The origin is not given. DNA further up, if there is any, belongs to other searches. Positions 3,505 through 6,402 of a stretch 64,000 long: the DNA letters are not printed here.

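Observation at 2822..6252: Cytoplasmic pyrogallol-hydroxytransferase-like Mo enzyme (alpha without Fe-S/Tat; beta with CarboxypepD_reg-like barrel) in a glycoside/polyphenol locus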

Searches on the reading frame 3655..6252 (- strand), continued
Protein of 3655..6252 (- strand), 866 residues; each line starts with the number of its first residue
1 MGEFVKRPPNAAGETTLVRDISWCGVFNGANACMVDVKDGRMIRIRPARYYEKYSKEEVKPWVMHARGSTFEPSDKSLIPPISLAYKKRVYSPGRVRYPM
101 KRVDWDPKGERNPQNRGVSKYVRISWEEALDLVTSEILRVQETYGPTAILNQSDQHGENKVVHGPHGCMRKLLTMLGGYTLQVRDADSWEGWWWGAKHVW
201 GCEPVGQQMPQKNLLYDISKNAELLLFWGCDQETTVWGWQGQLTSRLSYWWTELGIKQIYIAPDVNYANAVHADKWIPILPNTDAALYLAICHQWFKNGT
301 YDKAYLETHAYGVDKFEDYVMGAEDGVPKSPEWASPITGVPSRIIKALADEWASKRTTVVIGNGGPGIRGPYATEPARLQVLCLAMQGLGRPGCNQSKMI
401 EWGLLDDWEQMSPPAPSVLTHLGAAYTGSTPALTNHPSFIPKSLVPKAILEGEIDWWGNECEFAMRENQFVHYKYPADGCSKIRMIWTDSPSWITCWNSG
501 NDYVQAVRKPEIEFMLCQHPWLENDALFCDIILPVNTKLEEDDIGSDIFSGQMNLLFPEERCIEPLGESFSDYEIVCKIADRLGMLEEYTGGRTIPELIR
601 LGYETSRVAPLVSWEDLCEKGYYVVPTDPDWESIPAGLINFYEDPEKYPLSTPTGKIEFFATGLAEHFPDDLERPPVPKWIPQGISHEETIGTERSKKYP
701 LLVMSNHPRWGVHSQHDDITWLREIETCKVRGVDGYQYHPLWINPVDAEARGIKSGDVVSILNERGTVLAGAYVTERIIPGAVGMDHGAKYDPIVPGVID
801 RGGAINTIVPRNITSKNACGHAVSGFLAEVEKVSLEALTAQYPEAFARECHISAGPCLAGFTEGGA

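Call 65: find_homologous_proteins(query=L059:10007-12595:+, max_evalue=1e-50)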
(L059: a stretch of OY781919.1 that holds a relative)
Query L059:10007-12595:+ (863 aa): 7006 proteins with E <= 1e-50 among 8000 candidates; the best 120 are listed.
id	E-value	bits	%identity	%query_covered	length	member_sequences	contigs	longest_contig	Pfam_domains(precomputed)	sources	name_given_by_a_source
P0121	0.0e+0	1986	93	99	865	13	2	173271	PF21423.3,PF00384.28,PF01568.28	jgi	jgi:trimethylamine-N-oxide reductase (cytochrome c)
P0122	0.0e+0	1852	86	100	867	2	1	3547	PF21423.3,PF00384.28,PF01568.28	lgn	-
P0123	0.0e+0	1839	86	99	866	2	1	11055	PF21423.3,PF00384.28,PF01568.28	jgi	jgi:anaerobic selenocysteine-containing dehydrogenase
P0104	0.0e+0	1835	85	100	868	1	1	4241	PF21423.3,PF00384.28,PF01568.28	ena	-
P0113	0.0e+0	1835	87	99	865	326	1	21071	PF21423.3,PF00384.28,PF01568.28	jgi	-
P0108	0.0e+0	1834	85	100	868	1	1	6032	PF21423.3,PF00384.28,PF01568.28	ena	-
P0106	0.0e+0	1831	85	100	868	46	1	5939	PF21423.3,PF00384.28,PF01568.28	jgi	jgi:trimethylamine-N-oxide reductase (cytochrome c)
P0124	0.0e+0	1830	86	100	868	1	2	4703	PF21423.3,PF00384.28,PF01568.28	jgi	-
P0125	0.0e+0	1828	86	99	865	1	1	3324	PF21423.3,PF00384.28,PF01568.28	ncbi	-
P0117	0.0e+0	1827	86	100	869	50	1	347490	PF21423.3,PF00384.28,PF01568.28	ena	-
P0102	0.0e+0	1823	86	99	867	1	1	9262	PF21423.3,PF00384.28,PF01568.28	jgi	jgi:anaerobic selenocysteine-containing dehydrogenase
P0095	0.0e+0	1822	86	99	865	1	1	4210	PF21423.3,PF00384.28,PF01568.28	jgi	jgi:anaerobic selenocysteine-containing dehydrogenase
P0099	0.0e+0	1821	86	99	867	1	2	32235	PF21423.3,PF00384.28,PF01568.28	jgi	jgi:anaerobic selenocysteine-containing dehydrogenase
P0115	0.0e+0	1820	85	100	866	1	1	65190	PF21423.3,PF00384.28,PF01568.28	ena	-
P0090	0.0e+0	1820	86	99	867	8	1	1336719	PF21423.3,PF00384.28,PF01568.28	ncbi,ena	-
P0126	0.0e+0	1820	85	99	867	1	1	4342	PF21423.3,PF00384.28,PF01568.28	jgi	jgi:trimethylamine-N-oxide reductase (cytochrome c)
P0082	0.0e+0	1820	86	99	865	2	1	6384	PF21423.3,PF00384.28,PF01568.28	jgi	-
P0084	0.0e+0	1819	86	99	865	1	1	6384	PF21423.3,PF00384.28,PF01568.28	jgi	-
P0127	0.0e+0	1819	85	100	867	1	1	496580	PF21423.3,PF00384.28,PF01568.28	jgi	jgi:anaerobic selenocysteine-containing dehydrogenase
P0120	0.0e+0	1818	86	98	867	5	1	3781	PF21423.3,PF00384.28,PF01568.28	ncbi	-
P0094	0.0e+0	1817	86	99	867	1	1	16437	PF21423.3,PF00384.28,PF01568.28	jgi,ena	-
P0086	0.0e+0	1817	86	99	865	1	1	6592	PF21423.3,PF00384.28,PF01568.28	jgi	-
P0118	0.0e+0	1815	85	99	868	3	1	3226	PF21423.3,PF00384.28,PF01568.28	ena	-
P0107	0.0e+0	1814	84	100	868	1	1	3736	PF21423.3,PF00384.28,PF01568.28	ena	-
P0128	0.0e+0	1814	85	99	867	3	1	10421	PF21423.3,PF00384.28,PF01568.28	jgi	jgi:anaerobic selenocysteine-containing dehydrogenase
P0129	0.0e+0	1813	85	100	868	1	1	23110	PF21423.3,PF00384.28,PF01568.28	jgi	jgi:anaerobic selenocysteine-containing dehydrogenase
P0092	0.0e+0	1813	86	99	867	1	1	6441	PF21423.3,PF00384.28,PF01568.28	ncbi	-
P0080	0.0e+0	1812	85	99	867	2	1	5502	PF21423.3,PF00384.28,PF01568.28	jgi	-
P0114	0.0e+0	1812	85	99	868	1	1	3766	PF21423.3,PF00384.28,PF01568.28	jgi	jgi:trimethylamine-N-oxide reductase (cytochrome c)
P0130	0.0e+0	1810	85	100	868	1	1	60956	PF21423.3,PF00384.28,PF01568.28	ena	-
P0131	0.0e+0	1800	85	99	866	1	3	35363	PF21423.3,PF00384.28,PF01568.28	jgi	jgi:trimethylamine-N-oxide reductase (cytochrome c)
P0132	0.0e+0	1799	85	99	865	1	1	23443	PF21423.3,PF00384.28,PF01568.28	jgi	jgi:trimethylamine-N-oxide reductase (cytochrome c)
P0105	0.0e+0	1796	85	99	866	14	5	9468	PF21423.3,PF00384.28,PF01568.28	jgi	jgi:anaerobic selenocysteine-containing dehydrogenase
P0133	0.0e+0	1796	84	99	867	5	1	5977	PF21423.3,PF00384.28,PF01568.28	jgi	-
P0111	0.0e+0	1796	85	99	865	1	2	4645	PF21423.3,PF00384.28,PF01568.28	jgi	-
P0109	0.0e+0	1795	85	99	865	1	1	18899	PF21423.3,PF00384.28,PF01568.28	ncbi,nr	ncbi:MAG TPA: molybdopterin-dependent oxidoreductase [Thermoleophilia bacterium]|nr:molybdopterin-de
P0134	0.0e+0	1794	84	99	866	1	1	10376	PF21423.3,PF00384.28,PF01568.28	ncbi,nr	ncbi:MAG: molybdopterin-dependent oxidoreductase [Actinobacteria bacterium]|nr:molybdopterin-depende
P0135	0.0e+0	1793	85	99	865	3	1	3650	PF21423.3,PF00384.28,PF01568.28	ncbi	-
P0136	0.0e+0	1792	85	99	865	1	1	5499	PF21423.3,PF00384.28,PF01568.28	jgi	-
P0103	0.0e+0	1792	84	99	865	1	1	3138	PF21423.3,PF00384.28,PF01568.28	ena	-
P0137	0.0e+0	1791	84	99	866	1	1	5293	PF21423.3,PF00384.28,PF01568.28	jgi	jgi:trimethylamine-N-oxide reductase (cytochrome c)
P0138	0.0e+0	1790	83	100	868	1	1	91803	PF21423.3,PF00384.28,PF01568.28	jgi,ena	-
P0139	0.0e+0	1788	84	100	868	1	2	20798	PF21423.3,PF00384.28,PF01568.28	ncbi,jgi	-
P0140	0.0e+0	1787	85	99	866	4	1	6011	PF21423.3,PF00384.28,PF01568.28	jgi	jgi:anaerobic selenocysteine-containing dehydrogenase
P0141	0.0e+0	1786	84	100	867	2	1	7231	PF21423.3,PF00384.28,PF01568.28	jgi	jgi:anaerobic selenocysteine-containing dehydrogenase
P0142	0.0e+0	1786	84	99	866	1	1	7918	PF21423.3,PF00384.28,PF01568.28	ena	-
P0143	0.0e+0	1784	84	99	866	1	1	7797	PF21423.3,PF00384.28,PF01568.28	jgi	jgi:anaerobic selenocysteine-containing dehydrogenase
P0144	0.0e+0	1784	83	100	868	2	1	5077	PF21423.3,PF00384.28,PF01568.28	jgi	-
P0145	0.0e+0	1783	84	99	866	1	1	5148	PF21423.3,PF00384.28,PF01568.28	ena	-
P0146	0.0e+0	1783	84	99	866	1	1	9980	PF21423.3,PF00384.28,PF01568.28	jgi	jgi:anaerobic selenocysteine-containing dehydrogenase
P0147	0.0e+0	1782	84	99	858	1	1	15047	PF21423.3,PF00384.28,PF01568.28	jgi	jgi:trimethylamine-N-oxide reductase (cytochrome c)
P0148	0.0e+0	1782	84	100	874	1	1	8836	PF21423.3,PF00384.28,PF01568.28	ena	-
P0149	0.0e+0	1782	84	100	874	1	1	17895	PF21423.3,PF00384.28,PF01568.28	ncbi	-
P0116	0.0e+0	1781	83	100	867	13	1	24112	PF21423.3,PF00384.28,PF01568.28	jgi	-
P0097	0.0e+0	1781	84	99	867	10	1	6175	PF21423.3,PF00384.28,PF01568.28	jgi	-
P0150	0.0e+0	1781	84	100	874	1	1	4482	PF21423.3,PF00384.28,PF01568.28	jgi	-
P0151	0.0e+0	1781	84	99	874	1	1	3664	PF21423.3,PF00384.28,PF01568.28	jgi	jgi:anaerobic selenocysteine-containing dehydrogenase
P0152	0.0e+0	1779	83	100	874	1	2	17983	PF21423.3,PF00384.28,PF01568.28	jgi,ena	-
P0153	0.0e+0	1779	83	100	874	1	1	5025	PF21423.3,PF00384.28,PF01568.28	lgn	-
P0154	0.0e+0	1779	84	99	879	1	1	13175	PF21423.3,PF00384.28,PF01568.28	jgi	jgi:anaerobic selenocysteine-containing dehydrogenase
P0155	0.0e+0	1779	84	99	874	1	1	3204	PF21423.3,PF00384.28,PF01568.28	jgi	-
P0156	0.0e+0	1778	84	99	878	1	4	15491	PF21423.3,PF00384.28,PF01568.28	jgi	jgi:trimethylamine-N-oxide reductase (cytochrome c)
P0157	0.0e+0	1777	84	99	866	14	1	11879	PF21423.3,PF00384.28,PF01568.28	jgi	-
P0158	0.0e+0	1775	83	100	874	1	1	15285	PF21423.3,PF00384.28,PF01568.28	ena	-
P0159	0.0e+0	1775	84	99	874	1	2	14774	PF21423.3,PF00384.28,PF01568.28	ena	-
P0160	0.0e+0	1775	83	100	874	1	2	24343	PF21423.3,PF00384.28,PF01568.28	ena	-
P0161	0.0e+0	1774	84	99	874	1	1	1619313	PF21423.3,PF00384.28,PF01568.28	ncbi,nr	ncbi:MAG: molybdopterin-dependent oxidoreductase [Chloroflexota bacterium]|nr:MAG: molybdopterin-dep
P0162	0.0e+0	1774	84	99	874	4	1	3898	PF21423.3,PF00384.28,PF01568.28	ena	-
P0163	0.0e+0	1774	84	100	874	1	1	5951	PF21423.3,PF00384.28,PF01568.28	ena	-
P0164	0.0e+0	1774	83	100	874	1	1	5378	PF21423.3,PF00384.28,PF01568.28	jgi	-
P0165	0.0e+0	1774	84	99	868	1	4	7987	PF21423.3,PF00384.28,PF01568.28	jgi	jgi:molybdopterin guanine dinucleotide-containing S/N-oxide reductase-like protein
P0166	0.0e+0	1774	84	99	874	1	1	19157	PF21423.3,PF00384.28,PF01568.28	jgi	-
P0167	0.0e+0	1772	84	99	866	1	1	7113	PF21423.3,PF00384.28,PF01568.28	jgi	-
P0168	0.0e+0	1772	84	99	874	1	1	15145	PF21423.3,PF00384.28,PF01568.28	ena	-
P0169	0.0e+0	1772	84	99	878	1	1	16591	PF21423.3,PF00384.28,PF01568.28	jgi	jgi:anaerobic selenocysteine-containing dehydrogenase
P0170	0.0e+0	1772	83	100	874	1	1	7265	PF21423.3,PF00384.28,PF01568.28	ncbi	-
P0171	0.0e+0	1772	83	99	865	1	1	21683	PF21423.3,PF00384.28,PF01568.28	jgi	jgi:anaerobic selenocysteine-containing dehydrogenase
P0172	0.0e+0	1771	83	100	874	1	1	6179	PF21423.3,PF00384.28,PF01568.28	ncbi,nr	ncbi:MAG: molybdopterin-dependent oxidoreductase [Candidatus Aminicenantes bacterium]|nr:molybdopter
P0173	0.0e+0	1771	83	99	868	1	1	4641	PF21423.3,PF00384.28,PF01568.28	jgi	jgi:molybdopterin guanine dinucleotide-containing S/N-oxide reductase-like protein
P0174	0.0e+0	1771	84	99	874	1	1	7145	PF21423.3,PF00384.28,PF01568.28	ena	-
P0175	0.0e+0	1771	83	100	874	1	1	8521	PF21423.3,PF00384.28,PF01568.28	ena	-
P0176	0.0e+0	1770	84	99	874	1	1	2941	PF21423.3,PF00384.28,PF01568.28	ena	-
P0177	0.0e+0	1770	83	99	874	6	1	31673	PF21423.3,PF00384.28,PF01568.28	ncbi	ncbi:molybdopterin-dependent oxidoreductase [Chloroflexota bacterium]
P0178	0.0e+0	1770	83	99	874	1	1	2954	PF21423.3,PF00384.28,PF01568.28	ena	-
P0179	0.0e+0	1770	84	99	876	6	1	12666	PF21423.3,PF00384.28,PF01568.28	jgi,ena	-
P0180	0.0e+0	1770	84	99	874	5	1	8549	PF21423.3,PF00384.28,PF01568.28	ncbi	-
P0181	0.0e+0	1769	83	99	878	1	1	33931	PF21423.3,PF00384.28,PF01568.28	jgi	jgi:anaerobic selenocysteine-containing dehydrogenase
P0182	0.0e+0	1769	84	99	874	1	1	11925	PF21423.3,PF00384.28,PF01568.28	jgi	-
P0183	0.0e+0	1769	83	99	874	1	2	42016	PF21423.3,PF00384.28,PF01568.28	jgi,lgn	-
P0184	0.0e+0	1769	83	100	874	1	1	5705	PF21423.3,PF00384.28,PF01568.28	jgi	jgi:anaerobic selenocysteine-containing dehydrogenase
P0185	0.0e+0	1768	83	100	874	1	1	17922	PF21423.3,PF00384.28,PF01568.28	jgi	jgi:anaerobic selenocysteine-containing dehydrogenase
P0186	0.0e+0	1767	84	99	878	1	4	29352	PF21423.3,PF00384.28,PF01568.28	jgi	jgi:anaerobic selenocysteine-containing dehydrogenase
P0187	0.0e+0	1766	83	99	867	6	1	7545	PF21423.3,PF00384.28,PF01568.28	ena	-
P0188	0.0e+0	1766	83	99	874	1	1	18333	PF21423.3,PF00384.28,PF01568.28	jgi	-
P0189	0.0e+0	1766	83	99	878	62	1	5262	PF21423.3,PF00384.28,PF01568.28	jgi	-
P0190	0.0e+0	1766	83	99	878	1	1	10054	PF21423.3,PF00384.28,PF01568.28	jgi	jgi:anaerobic selenocysteine-containing dehydrogenase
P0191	0.0e+0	1766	83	100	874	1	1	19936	PF21423.3,PF00384.28,PF01568.28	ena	-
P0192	0.0e+0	1766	83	99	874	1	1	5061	PF21423.3,PF00384.28,PF01568.28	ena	-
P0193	0.0e+0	1765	83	99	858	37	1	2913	PF21423.3,PF00384.28,PF01568.28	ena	-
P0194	0.0e+0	1765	83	100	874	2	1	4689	PF21423.3,PF00384.28,PF01568.28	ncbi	-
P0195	0.0e+0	1763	82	100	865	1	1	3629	PF21423.3,PF00384.28,PF01568.28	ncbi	ncbi:MAG TPA: molybdopterin-dependent oxidoreductase [Dehalococcoidales bacterium]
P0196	0.0e+0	1763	83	99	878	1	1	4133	PF21423.3,PF00384.28,PF01568.28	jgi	jgi:trimethylamine-N-oxide reductase (cytochrome c)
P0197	0.0e+0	1763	83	100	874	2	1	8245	PF21423.3,PF00384.28,PF01568.28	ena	-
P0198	0.0e+0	1763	83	99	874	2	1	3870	PF21423.3,PF00384.28,PF01568.28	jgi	-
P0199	0.0e+0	1762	83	99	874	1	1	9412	PF21423.3,PF00384.28,PF01568.28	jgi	-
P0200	0.0e+0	1762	83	100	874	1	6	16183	PF21423.3,PF00384.28,PF01568.28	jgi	jgi:anaerobic selenocysteine-containing dehydrogenase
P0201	0.0e+0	1762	84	98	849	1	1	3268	PF21423.3,PF00384.28,PF01568.28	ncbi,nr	ncbi:MAG: dehydrogenase [Dehalococcoidia bacterium]|nr:MAG: dehydrogenase [Dehalococcoidia bacterium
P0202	0.0e+0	1760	82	100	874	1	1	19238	PF21423.3,PF00384.28,PF01568.28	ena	-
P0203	0.0e+0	1760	83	100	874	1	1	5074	PF21423.3,PF00384.28,PF01568.28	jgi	-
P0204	0.0e+0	1760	83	100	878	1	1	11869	PF21423.3,PF00384.28,PF01568.28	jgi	-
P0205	0.0e+0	1759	84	99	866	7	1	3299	PF21423.3,PF00384.28,PF01568.28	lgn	-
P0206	0.0e+0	1758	83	99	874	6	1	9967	PF21423.3,PF00384.28,PF01568.28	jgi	jgi:anaerobic selenocysteine-containing dehydrogenase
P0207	0.0e+0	1757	82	100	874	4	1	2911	PF21423.3,PF00384.28,PF01568.28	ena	-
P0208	0.0e+0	1756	83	99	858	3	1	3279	PF21423.3,PF00384.28,PF01568.28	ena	-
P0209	0.0e+0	1755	83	99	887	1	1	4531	PF21423.3,PF00384.28,PF01568.28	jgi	-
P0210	0.0e+0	1749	83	99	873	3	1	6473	PF21423.3,PF00384.28,PF01568.28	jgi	jgi:anaerobic selenocysteine-containing dehydrogenase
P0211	0.0e+0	1748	83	99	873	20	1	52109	PF21423.3,PF00384.28,PF01568.28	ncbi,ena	-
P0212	0.0e+0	1739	83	99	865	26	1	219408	PF21423.3,PF00384.28,PF01568.28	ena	-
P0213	0.0e+0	1739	83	99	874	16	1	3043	PF21423.3,PF00384.28,PF01568.28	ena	-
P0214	0.0e+0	1736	82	99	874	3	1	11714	PF21423.3,PF00384.28,PF01568.28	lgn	-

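Call 73: search_protein_representatives(protein=window:3655-6252:-)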
Query: 866 residues. Proteins with E-value up to 0.001 (for the whole library): 6065; up to 1e-10: 2774; up to 1e-30: 702. The best 150 are listed.
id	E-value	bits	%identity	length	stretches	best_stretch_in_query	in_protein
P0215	3.2e-285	965.2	59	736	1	14-712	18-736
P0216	6.7e-281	950.9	54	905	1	22-865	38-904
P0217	4.5e-275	931.6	51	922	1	6-855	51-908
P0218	1.2e-261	887.2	49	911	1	14-856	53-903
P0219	1.3e-241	821.0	48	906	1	15-864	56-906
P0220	4.7e-235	799.2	48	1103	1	35-849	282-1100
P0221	4.1e-227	772.9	47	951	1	26-865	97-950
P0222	8.1e-220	748.8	48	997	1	25-865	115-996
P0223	3.9e-215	733.3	46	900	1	32-834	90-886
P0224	8.6e-215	732.1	47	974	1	21-856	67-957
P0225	8.4e-213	725.5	46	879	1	34-861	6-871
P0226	2.1e-211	720.9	45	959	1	21-865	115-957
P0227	6.0e-188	643.3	43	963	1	32-865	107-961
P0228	3.8e-187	640.6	59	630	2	28-397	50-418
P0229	7.3e-186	636.4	43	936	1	26-832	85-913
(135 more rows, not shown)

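Call 78: find_encoding_contigs(protein=P0217, flank=6000, max_places=2)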
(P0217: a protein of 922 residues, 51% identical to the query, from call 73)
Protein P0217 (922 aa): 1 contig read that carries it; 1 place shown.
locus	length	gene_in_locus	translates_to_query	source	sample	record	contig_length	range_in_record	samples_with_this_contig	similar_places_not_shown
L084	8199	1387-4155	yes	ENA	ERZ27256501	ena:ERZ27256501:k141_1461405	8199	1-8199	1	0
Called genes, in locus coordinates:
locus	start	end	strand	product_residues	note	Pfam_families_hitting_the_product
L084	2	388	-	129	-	?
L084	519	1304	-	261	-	PF02613:Nitrate_red_del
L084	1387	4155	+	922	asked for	PF21423:AhtL-like_1st, PF00384:Molybdopterin, PF01568:Molydop_binding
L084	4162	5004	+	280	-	PF12838:Fer4_7 (faint), PF13247:Fer4_11, PF13620:CarboxypepD_reg, PF13715:CarbopepD_reg_2 (weak)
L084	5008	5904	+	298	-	-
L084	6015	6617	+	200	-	-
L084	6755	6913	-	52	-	-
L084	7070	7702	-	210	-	PF00382:TFIIB, PF02984:Cyclin_C (faint), PF00382:TFIIB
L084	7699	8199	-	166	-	?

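Call 79: find_encoding_contigs(protein=P0221, flank=6000, max_places=2)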
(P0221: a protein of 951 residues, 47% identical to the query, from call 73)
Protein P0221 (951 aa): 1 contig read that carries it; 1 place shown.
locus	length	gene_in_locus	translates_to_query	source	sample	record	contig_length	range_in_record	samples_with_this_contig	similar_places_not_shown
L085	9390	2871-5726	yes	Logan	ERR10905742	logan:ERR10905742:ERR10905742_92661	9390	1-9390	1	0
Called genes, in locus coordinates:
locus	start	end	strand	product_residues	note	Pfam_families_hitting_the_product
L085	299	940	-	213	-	PF00072:Response_reg, PF08281:Sigma70_r4_2 (weak), PF00196:GerE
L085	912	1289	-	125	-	PF02518:HATPase_c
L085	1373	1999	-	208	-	PF00989:PAS (faint)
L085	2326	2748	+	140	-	PF00072:Response_reg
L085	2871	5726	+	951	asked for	PF21423:AhtL-like_1st (weak), PF00384:Molybdopterin, PF01568:Molydop_binding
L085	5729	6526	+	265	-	PF13187:Fer4_9 (faint), PF13237:Fer4_10 (faint), PF13247:Fer4_11, PF12838:Fer4_7 (weak), PF00037:Fer4 (weak), PF12797:Fer4_2 (weak), PF13620:CarboxypepD_reg, PF13715:CarbopepD_reg_2 (weak)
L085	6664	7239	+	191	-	-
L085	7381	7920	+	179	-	PF04205:FMN_bind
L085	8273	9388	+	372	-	?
